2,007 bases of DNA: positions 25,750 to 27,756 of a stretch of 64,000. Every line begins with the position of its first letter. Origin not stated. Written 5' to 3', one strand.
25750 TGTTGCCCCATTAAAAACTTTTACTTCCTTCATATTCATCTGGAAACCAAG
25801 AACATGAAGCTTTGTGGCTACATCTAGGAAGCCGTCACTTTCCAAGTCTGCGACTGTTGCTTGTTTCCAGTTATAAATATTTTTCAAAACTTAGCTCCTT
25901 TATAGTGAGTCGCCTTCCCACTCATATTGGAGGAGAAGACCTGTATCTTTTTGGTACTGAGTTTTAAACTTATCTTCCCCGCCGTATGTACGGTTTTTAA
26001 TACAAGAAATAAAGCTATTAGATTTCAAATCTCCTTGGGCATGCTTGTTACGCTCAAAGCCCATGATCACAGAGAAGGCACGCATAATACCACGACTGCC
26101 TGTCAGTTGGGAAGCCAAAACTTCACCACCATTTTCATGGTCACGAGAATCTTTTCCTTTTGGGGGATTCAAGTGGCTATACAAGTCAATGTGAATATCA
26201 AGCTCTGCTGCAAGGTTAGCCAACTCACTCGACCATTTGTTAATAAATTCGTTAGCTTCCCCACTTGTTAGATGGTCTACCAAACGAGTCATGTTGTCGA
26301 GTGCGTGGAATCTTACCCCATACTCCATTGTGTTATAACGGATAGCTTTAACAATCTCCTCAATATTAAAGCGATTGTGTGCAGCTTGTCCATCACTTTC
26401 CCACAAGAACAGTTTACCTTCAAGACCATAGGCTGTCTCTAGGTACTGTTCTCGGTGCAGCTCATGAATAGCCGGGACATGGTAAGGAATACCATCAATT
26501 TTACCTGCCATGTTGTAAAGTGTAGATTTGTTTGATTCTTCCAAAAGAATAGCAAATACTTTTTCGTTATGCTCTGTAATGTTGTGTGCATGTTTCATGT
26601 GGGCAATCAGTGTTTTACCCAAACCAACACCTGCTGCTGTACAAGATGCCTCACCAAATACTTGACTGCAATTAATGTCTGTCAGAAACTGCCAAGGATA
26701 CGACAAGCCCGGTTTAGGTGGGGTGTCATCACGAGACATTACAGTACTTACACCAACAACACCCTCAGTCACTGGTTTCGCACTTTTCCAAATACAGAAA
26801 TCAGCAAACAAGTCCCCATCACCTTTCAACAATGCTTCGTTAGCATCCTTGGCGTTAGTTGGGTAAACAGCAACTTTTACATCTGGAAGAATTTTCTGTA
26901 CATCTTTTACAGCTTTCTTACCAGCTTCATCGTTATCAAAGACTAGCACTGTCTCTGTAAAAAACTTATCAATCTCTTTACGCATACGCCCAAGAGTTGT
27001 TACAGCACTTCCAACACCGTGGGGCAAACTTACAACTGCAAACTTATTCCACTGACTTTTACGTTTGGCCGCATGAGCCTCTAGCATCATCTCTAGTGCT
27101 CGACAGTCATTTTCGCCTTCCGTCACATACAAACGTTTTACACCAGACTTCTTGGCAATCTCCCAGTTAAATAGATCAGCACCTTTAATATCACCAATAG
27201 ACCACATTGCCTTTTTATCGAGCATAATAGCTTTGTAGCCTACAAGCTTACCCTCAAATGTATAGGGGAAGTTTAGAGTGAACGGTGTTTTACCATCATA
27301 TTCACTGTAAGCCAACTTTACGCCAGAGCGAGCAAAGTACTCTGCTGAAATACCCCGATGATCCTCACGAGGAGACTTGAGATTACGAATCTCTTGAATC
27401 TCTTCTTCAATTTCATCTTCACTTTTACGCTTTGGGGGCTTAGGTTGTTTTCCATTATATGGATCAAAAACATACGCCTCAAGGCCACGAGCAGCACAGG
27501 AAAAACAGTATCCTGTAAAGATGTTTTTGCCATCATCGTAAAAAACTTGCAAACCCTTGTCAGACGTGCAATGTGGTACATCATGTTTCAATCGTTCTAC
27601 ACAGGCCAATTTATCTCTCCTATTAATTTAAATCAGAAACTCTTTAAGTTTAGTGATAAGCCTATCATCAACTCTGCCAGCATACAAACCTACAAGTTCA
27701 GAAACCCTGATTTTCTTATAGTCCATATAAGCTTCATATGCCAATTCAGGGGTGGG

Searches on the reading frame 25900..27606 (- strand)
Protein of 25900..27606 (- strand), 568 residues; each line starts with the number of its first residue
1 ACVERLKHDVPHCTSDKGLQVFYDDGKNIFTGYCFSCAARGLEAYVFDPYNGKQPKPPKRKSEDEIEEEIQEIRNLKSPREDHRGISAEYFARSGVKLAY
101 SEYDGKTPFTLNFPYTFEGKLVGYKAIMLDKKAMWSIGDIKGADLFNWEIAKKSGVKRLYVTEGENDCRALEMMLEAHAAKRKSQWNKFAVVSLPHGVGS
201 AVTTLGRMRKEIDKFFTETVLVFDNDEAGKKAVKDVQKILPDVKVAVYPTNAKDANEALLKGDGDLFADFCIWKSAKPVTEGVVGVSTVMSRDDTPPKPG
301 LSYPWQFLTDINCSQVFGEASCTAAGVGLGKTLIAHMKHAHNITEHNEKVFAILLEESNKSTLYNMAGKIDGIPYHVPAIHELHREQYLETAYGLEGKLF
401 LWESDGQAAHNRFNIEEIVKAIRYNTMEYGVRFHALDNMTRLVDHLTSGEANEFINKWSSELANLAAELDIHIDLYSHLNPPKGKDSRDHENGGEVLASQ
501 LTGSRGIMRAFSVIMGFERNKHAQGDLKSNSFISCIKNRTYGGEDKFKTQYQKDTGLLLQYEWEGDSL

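Call 15: search_protein_families(library=pfam, proteins=[window:25900-27606:-], max_evalue=0.001)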
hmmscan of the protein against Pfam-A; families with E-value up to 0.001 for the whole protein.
window:25900-27606:- (568 aa): 3 families
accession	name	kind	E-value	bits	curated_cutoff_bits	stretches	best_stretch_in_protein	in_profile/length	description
PF13155.12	Toprim_2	-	6.6e-07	30.1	22.1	1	205-259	26-88/88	Toprim-like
PF01751.28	Toprim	-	6.2e-05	23.5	23.1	1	159-240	2-84/96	Toprim domain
PF03796.21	DnaB_C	-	0.0002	21.2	27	1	323-553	24-248/255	DnaB-like helicase C terminal domain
